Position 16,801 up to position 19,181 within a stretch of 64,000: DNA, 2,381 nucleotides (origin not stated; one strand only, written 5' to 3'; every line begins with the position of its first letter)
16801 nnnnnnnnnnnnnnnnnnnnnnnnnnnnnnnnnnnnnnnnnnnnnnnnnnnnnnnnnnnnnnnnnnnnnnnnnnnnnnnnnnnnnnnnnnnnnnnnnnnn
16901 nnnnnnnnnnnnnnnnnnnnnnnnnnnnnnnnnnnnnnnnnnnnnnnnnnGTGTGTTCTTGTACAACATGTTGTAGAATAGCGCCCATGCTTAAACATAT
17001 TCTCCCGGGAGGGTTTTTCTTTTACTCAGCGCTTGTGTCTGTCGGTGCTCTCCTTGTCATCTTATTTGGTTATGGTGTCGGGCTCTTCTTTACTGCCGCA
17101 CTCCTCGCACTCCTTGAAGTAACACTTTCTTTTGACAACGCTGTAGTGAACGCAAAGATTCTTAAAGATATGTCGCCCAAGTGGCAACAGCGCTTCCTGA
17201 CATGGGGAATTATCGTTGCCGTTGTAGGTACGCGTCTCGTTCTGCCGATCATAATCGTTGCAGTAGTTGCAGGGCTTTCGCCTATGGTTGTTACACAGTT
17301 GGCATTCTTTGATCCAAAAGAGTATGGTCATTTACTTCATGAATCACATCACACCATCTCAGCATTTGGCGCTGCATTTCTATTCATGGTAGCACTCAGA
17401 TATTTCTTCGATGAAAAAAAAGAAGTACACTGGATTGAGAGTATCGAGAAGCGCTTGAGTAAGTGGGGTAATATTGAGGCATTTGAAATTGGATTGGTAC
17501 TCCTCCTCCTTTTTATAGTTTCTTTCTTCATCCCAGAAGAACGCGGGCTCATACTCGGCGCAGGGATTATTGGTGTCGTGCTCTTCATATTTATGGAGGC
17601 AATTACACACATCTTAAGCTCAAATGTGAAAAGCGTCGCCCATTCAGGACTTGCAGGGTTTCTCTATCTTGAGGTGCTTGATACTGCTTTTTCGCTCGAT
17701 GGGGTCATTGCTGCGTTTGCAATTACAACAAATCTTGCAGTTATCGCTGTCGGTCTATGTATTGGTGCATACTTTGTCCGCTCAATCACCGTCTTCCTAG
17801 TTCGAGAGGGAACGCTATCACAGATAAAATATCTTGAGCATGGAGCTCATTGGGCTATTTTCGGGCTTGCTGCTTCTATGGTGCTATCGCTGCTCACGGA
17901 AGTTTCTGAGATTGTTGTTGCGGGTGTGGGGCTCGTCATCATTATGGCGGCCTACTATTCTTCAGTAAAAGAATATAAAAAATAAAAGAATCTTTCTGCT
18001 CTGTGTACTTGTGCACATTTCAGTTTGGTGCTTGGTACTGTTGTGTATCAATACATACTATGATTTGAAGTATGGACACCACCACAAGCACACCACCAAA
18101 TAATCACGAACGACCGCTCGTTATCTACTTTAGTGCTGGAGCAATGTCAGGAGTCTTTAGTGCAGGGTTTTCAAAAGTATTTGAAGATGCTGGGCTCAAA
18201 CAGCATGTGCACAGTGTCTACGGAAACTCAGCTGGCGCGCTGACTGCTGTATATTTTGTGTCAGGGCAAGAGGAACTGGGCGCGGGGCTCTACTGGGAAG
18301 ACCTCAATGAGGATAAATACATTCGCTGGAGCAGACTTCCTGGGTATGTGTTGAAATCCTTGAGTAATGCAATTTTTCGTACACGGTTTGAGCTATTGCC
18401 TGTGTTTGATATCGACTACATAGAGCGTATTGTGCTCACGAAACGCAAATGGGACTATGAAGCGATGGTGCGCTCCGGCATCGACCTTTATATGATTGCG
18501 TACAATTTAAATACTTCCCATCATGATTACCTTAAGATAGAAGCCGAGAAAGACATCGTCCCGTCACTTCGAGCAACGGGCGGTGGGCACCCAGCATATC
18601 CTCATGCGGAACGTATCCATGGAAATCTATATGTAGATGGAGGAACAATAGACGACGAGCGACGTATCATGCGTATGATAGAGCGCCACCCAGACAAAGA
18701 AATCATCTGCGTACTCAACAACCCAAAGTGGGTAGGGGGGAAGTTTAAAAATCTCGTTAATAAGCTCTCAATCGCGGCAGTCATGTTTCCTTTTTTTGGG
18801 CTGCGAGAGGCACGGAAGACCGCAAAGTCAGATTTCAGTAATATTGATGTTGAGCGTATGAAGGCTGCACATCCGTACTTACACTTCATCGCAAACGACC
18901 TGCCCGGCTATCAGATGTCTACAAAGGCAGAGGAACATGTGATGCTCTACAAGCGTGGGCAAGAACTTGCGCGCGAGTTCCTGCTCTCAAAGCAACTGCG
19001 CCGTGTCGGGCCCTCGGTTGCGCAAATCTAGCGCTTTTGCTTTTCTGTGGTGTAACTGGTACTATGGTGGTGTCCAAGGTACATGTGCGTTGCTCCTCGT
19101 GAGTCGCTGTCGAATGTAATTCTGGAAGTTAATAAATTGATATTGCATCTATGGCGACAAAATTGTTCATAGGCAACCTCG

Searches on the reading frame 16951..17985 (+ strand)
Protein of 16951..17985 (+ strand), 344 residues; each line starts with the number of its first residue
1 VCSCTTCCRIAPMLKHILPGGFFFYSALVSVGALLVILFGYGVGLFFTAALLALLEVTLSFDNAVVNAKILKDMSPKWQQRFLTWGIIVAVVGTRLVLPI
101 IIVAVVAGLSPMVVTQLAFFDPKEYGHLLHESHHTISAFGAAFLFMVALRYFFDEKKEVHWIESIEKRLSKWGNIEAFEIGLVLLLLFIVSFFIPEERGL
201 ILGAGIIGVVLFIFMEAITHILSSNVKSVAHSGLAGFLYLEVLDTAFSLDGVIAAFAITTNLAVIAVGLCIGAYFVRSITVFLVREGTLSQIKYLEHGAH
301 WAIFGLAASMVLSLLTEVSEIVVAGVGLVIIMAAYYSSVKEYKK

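Call 68: search_protein_families(library=pfam, proteins=[window:16951-17985:+], max_evalue=0.00001)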
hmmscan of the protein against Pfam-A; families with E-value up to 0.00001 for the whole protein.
window:16951-17985:+ (344 aa): 2 families
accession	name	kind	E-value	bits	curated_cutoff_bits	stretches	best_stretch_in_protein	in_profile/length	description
PF04332.21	DUF475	-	4.9e-91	306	27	1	61-342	1-290/293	Protein of unknown function (DUF475)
PF03741.22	TerC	-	2.2e-20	73.6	27.8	1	52-312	3-176/178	Integral membrane protein TerC family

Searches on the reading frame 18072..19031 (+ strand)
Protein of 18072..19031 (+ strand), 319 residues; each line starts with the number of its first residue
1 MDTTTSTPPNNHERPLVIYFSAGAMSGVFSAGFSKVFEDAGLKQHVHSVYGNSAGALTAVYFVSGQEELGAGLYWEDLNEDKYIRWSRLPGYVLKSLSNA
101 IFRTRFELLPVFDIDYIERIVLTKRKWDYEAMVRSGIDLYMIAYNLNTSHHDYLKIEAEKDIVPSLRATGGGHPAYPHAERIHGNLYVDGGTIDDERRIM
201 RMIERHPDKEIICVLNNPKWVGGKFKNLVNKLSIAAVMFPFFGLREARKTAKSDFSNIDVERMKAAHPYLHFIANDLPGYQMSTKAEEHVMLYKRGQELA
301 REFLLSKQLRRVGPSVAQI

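Call 68: search_protein_families(library=pfam, proteins=[window:18072-19031:+], max_evalue=0.00001)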
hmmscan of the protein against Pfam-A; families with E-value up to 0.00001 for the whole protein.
window:18072-19031:+ (319 aa): 1 family
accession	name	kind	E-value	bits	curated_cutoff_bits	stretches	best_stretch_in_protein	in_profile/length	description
PF01734.28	Patatin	-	4.4e-10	40.5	27.7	1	20-194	3-183/191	Patatin-like phospholipase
